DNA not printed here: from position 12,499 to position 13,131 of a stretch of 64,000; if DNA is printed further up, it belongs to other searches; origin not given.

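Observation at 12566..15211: TPP riboswitch controls a CHMI-type tautomerase and a Cys-rich lipoprotein ahead of thiC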

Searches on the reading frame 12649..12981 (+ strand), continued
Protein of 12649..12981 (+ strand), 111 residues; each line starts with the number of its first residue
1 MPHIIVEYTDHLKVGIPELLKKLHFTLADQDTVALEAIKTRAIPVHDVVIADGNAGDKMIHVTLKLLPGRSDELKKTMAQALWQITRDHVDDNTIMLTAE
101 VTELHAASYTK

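Call 71: fold_search(model_id=the predicted structure, library=pdb)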
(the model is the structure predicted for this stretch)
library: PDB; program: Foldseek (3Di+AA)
matches with E <= 10: 947; with E <= 0.001: 185
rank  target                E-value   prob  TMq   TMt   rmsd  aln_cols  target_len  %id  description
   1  4jcu_B                1.6e-09  1.00  0.88  0.76   1.9       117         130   36  Crystal structure of a 5-carboxymethyl-2-hydroxymuconate isomerase from Deinococcus radiodurans R1 (released 2013-03-13)
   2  3e6q_A                4.6e-09  1.00  0.90  0.80   1.9       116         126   23  Putative 5-carboxymethyl-2-hydroxymuconate isomerase from Pseudomonas aeruginosa. (released 2008-08-26)
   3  4jcu_A                5.6e-09  1.00  0.87  0.73   2.1       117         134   36  Crystal structure of a 5-carboxymethyl-2-hydroxymuconate isomerase from Deinococcus radiodurans R1 (released 2013-03-13)
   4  4jcu_C                6.8e-09  1.00  0.88  0.74   1.9       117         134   36  Crystal structure of a 5-carboxymethyl-2-hydroxymuconate isomerase from Deinococcus radiodurans R1 (released 2013-03-13)
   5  3e6q_E                7.3e-09  1.00  0.90  0.79   1.9       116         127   23  Putative 5-carboxymethyl-2-hydroxymuconate isomerase from Pseudomonas aeruginosa. (released 2008-08-26)
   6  3e6q_F                2.2e-08  1.00  0.90  0.79   2.0       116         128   23  Putative 5-carboxymethyl-2-hydroxymuconate isomerase from Pseudomonas aeruginosa. (released 2008-08-26)
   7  4nwq_B                8.8e-08  1.00  0.89  0.82   1.8       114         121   21  Computationally Designed Two-Component Self-Assembling Tetrahedral Cage, T33-21, Crystallized in Space Group F4132 (released 2014-05-28)
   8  1otg_A                8.8e-08  1.00  0.86  0.77   2.1       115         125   30  5-CARBOXYMETHYL-2-HYDROXYMUCONATE ISOMERASE (released 1996-04-03)
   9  4nwp_H                1.3e-07  1.00  0.88  0.84   1.7       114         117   21  Computationally Designed Two-Component Self-Assembling Tetrahedral Cage, T33-21, Crystallized in Space Group R32 (released 2014-05-28)
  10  4nwp_E                1.7e-07  1.00  0.88  0.83   2.0       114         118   21  Computationally Designed Two-Component Self-Assembling Tetrahedral Cage, T33-21, Crystallized in Space Group R32 (released 2014-05-28)
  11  3e6q_D                1.9e-07  1.00  0.90  0.79   1.9       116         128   23  Putative 5-carboxymethyl-2-hydroxymuconate isomerase from Pseudomonas aeruginosa. (released 2008-08-26)
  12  4jj9_B                4.3e-07  1.00  0.84  0.63   2.9       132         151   18  Crystal Structure of 5-carboxymethyl-2-hydroxymuconate delta-isomerase (released 2013-05-01)
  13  4jj9_C                4.3e-07  1.00  0.78  0.61   3.8       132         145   19  Crystal Structure of 5-carboxymethyl-2-hydroxymuconate delta-isomerase (released 2013-05-01)
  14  5unq_A                2.4e-06  1.00  0.67  0.61   3.8       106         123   11  Crystal Structure of Pt0534 Inactivated by 2-Oxo-3-pentynoate (released 2017-11-22)
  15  4jj9_A                3.3e-06  1.00  0.69  0.53   4.8       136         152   18  Crystal Structure of 5-carboxymethyl-2-hydroxymuconate delta-isomerase (released 2013-05-01)
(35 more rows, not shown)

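Call 75: search_protein_representatives(alignment_id=A1)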
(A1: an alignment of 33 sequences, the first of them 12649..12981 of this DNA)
Query: 33 sequences, 111 profile positions. Proteins with E-value up to 0.001 (for the whole library): 2091; up to 1e-10: 849; up to 1e-30: 12. The best 150 are listed.
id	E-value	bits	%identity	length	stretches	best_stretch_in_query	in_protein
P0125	9.4e-47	173.8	-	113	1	1-111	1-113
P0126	4.8e-37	142.6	-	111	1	1-111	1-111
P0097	9.3e-36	138.4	-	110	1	1-111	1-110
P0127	6.5e-35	135.7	-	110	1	1-111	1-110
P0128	2.1e-34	134.1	-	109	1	1-110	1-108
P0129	3.0e-34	133.6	-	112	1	1-111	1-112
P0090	2.4e-33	130.7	-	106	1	1-111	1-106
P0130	3.7e-33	130.0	-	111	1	1-111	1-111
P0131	1.9e-32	127.8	-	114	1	1-111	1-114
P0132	2.2e-32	127.5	-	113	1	1-111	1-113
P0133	6.4e-32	126.0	-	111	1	1-110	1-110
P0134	7.2e-31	122.7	-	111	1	1-105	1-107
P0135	1.4e-30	121.8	-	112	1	1-110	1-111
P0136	8.9e-30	119.1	-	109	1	1-111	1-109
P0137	9.5e-30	119.0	-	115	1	1-110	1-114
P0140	2.2e-29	117.9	-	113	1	1-111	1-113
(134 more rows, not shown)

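Call 77: find_homologous_proteins(query=P0140, max_evalue=1e-8)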
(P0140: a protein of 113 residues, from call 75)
Query P0140 (113 aa): 53 proteins with E <= 1e-8 among 73 candidates.
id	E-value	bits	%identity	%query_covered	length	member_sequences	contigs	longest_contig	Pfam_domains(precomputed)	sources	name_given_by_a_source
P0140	2.2e-68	245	100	100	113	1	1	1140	PF02962.21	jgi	jgi:5-carboxymethyl-2-hydroxymuconate isomerase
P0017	2.2e-20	91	49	100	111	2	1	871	PF02962.21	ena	-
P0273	3.0e-20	91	46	100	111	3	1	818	PF02962.21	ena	-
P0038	1.1e-19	89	46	100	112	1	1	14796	PF02962.21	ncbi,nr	ncbi:MAG: 5-carboxymethyl-2-hydroxymuconate Delta-isomerase [Micavibrio sp.]|nr:5-carboxymethyl-2-hy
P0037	1.4e-19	88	49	100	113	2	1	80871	PF02962.21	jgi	jgi:5-carboxymethyl-2-hydroxymuconate isomerase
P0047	4.2e-19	87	48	100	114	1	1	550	PF02962.21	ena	-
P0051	7.4e-19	86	48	98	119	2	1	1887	PF02962.21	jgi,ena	-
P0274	7.4e-19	86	48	100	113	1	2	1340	PF02962.21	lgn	-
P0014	1.5e-18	85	46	100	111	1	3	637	PF02962.21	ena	-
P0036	2.3e-18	84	49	100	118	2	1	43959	PF02962.21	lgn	-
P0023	3.4e-18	84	48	100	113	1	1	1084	PF02962.21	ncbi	-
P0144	4.5e-18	84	46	99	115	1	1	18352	PF02962.21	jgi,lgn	jgi:5-carboxymethyl-2-hydroxymuconate isomerase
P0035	5.1e-18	83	46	100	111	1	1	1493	PF02962.21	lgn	-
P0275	5.4e-18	83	48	100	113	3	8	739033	PF02962.21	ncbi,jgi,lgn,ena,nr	ncbi:MAG: hypothetical protein JKY71_02920 [Alphaproteobacteria bacterium]|nr:hypothetical protein [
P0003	8.4e-18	83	45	100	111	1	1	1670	PF02962.21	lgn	-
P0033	9.2e-18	83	45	100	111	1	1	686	PF02962.21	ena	-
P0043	9.2e-18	83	46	100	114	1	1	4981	PF02962.21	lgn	-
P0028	9.9e-18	82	46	96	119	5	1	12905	PF02962.21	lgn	-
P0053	3.5e-17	81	45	100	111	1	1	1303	PF02962.21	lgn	-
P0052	5.0e-17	80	49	100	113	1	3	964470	PF02962.21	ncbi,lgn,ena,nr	ncbi:MAG: hypothetical protein H6861_03885 [Rhodospirillales bacterium]|nr:hypothetical protein [Rho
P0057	7.9e-17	80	49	100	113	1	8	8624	PF02962.21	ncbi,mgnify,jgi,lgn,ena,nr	ncbi:MAG: 5-carboxymethyl-2-hydroxymuconate isomerase [Rhodospirillales bacterium]|mgnify:CR=1 FL=1|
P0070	1.3e-16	79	43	100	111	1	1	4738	PF02962.21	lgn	-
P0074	1.4e-16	79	46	100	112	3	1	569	PF02962.21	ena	-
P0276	1.4e-16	79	41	100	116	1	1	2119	PF02962.21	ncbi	ncbi:MAG: hypothetical protein WBA57_22680 [Elainellaceae cyanobacterium]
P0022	1.8e-16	78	45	100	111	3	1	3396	PF02962.21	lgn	-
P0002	2.9e-16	78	42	100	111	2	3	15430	PF02962.21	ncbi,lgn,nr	ncbi:MAG: hypothetical protein LRY54_03020 [Alphaproteobacteria bacterium]|nr:hypothetical protein [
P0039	3.2e-16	78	45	100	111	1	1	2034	PF02962.21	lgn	-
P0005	4.5e-16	77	44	100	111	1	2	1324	PF02962.21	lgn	-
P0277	1.0e-15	76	42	100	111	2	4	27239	PF02962.21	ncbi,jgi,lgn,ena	jgi:5-carboxymethyl-2-hydroxymuconate isomerase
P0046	2.6e-15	75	41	100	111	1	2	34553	PF02962.21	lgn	-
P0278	3.4e-15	74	41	100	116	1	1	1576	PF02962.21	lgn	-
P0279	4.5e-15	74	41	100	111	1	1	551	PF02962.21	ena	-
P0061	5.4e-15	74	44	100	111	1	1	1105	PF02962.21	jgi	-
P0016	1.2e-14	73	42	100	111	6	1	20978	PF02962.21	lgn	-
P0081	1.2e-14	72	45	100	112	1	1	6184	PF02962.21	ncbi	ncbi:MAG: 5-carboxymethyl-2-hydroxymuconate Delta-isomerase [Alphaproteobacteria bacterium]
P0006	1.4e-14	72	40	100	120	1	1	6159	PF02962.21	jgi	jgi:5-carboxymethyl-2-hydroxymuconate isomerase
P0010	1.6e-14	72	42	100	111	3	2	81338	PF02962.21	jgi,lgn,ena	jgi:5-carboxymethyl-2-hydroxymuconate isomerase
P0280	2.4e-14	72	43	100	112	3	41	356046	PF02962.21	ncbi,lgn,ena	-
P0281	5.6e-14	70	42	100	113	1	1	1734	PF02962.21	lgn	-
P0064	5.7e-14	70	42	100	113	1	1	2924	PF02962.21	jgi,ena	-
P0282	5.8e-14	70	40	100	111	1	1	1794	PF02962.21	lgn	-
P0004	8.7e-14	70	45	84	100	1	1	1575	PF02962.21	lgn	-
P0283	1.3e-13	69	43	100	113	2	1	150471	PF02962.21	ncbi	-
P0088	1.4e-13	69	40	100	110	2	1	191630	PF02962.21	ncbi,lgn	ncbi:MAG: 5-carboxymethyl-2-hydroxymuconate Delta-isomerase [Alphaproteobacteria bacterium]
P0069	1.5e-13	69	40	100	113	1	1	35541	PF02962.21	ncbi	-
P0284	1.6e-13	69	43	100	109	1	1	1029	PF02962.21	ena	-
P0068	1.7e-13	69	40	100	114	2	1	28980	PF02962.21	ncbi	-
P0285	2.9e-13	68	44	100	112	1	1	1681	PF02962.21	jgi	jgi:5-carboxymethyl-2-hydroxymuconate isomerase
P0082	2.9e-12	65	40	100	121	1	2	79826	PF02962.21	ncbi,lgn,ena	-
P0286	5.0e-10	58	40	100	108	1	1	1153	PF02962.21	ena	-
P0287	6.1e-10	57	41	76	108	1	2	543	PF02962.21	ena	-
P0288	2.8e-9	55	40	98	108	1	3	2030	PF02962.21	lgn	-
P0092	5.8e-9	54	37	100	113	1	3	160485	PF02962.21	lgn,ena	-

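Call 78: find_encoding_contigs(protein=P0276, flank=3000, max_places=2)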
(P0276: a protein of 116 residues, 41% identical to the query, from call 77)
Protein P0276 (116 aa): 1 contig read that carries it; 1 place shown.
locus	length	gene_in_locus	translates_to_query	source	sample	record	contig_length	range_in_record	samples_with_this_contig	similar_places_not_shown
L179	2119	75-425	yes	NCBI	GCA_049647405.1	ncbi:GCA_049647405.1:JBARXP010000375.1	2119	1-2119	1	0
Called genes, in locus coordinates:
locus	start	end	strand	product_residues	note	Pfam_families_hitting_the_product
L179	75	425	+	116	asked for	PF02962:CHMI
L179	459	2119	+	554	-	PF13667:ThiC-associated, PF01964:ThiC_Rad_SAM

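Call 79: find_encoding_contigs(protein=P0280, flank=5000, max_places=2)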
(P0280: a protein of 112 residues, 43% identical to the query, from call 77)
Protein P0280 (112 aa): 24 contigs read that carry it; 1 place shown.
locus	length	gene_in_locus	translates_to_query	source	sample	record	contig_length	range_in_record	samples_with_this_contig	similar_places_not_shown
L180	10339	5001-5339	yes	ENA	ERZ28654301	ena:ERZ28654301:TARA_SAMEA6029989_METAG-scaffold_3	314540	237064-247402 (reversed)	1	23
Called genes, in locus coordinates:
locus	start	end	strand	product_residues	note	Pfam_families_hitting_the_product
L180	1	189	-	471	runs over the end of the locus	-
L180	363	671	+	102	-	PF02036:SCP2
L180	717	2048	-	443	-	PF03349:Toluene_X, PF10677:DUF2490 (faint)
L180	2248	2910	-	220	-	PF02630:SCO1-SenC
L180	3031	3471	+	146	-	PF01451:LMWPc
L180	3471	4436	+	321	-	PF01545:Cation_efflux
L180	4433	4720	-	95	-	-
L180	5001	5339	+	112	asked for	PF02962:CHMI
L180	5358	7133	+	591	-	PF13667:ThiC-associated, PF01964:ThiC_Rad_SAM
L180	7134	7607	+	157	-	-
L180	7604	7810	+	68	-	-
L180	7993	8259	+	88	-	-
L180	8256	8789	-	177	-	-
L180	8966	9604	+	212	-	-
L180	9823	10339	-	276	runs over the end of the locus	PF00520:Ion_trans, PF08016:PKD_channel (weak)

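Call 86: search_protein_families(library=pfam, proteins=[L026:1353-2318:+, L026:2430-3248:+, L026:3226-3978:+, L026:4001-4378:+, L026:4383-5279:-, L026:5458-6381:+, L026:6417-7928:+], max_evalue=0.00001)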
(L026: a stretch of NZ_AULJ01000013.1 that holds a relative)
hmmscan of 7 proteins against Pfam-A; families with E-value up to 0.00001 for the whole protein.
L026:1353-2318:+ (322 aa): 1 family
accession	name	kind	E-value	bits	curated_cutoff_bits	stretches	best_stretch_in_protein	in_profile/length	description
PF03851.20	UvdE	-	1.9e-93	313.1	24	1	6-275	1-273/275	UV-endonuclease UvdE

L026:2430-3248:+ (273 aa): 1 family
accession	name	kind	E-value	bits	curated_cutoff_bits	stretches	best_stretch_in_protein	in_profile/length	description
PF01557.24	FAA_hydrolase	-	2.3e-56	191.3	23.9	1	49-253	1-213/214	Fumarylacetoacetate (FAA) hydrolase C-terminal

L026:3226-3978:+ (251 aa): 1 family
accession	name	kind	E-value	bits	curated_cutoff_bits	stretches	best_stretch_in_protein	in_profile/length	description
PF01557.24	FAA_hydrolase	-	1.4e-67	227.9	23.9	1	45-243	1-213/214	Fumarylacetoacetate (FAA) hydrolase C-terminal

L026:4001-4378:+ (126 aa): 1 family
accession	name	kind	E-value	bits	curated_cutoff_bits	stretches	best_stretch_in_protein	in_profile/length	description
PF02962.20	CHMI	-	1.3e-53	181.1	26.5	1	2-125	1-124/124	5-carboxymethyl-2-hydroxymuconate isomerase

L026:4383-5279:- (298 aa): 2 families
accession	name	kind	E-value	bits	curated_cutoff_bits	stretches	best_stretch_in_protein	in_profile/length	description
PF03466.25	LysR_substrate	-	5e-41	140.8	28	1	86-291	2-205/209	LysR substrate binding domain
PF00126.33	HTH_1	-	7.9e-23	80.6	26.6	1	3-61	2-60/60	Bacterial regulatory helix-turn-helix protein, lysR family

L026:5458-6381:+ (308 aa): 1 family
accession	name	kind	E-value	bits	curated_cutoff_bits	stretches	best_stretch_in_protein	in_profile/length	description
PF00701.28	DHDPS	-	1e-88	297.3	22.1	1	11-296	2-287/289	Dihydrodipicolinate synthetase family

L026:6417-7928:+ (504 aa): 1 family
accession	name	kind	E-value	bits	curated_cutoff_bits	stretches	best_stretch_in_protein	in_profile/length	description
PF00171.27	Aldedh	-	9e-173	575.5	23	1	30-489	3-460/461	Aldehyde dehydrogenase family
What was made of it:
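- On Bona fide CHMI (HpaF/HpcD, EC 5.3.3.10): The control canonical locus L026 does (call 86).
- Closest known: 5-carboxymethyl-2-hydroxymuconate isomerase. Different: The canonical gene in L026 sits among two FAA-hydrolase genes, an aldehyde dehydrogenase and a LysR regulator (call 86).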
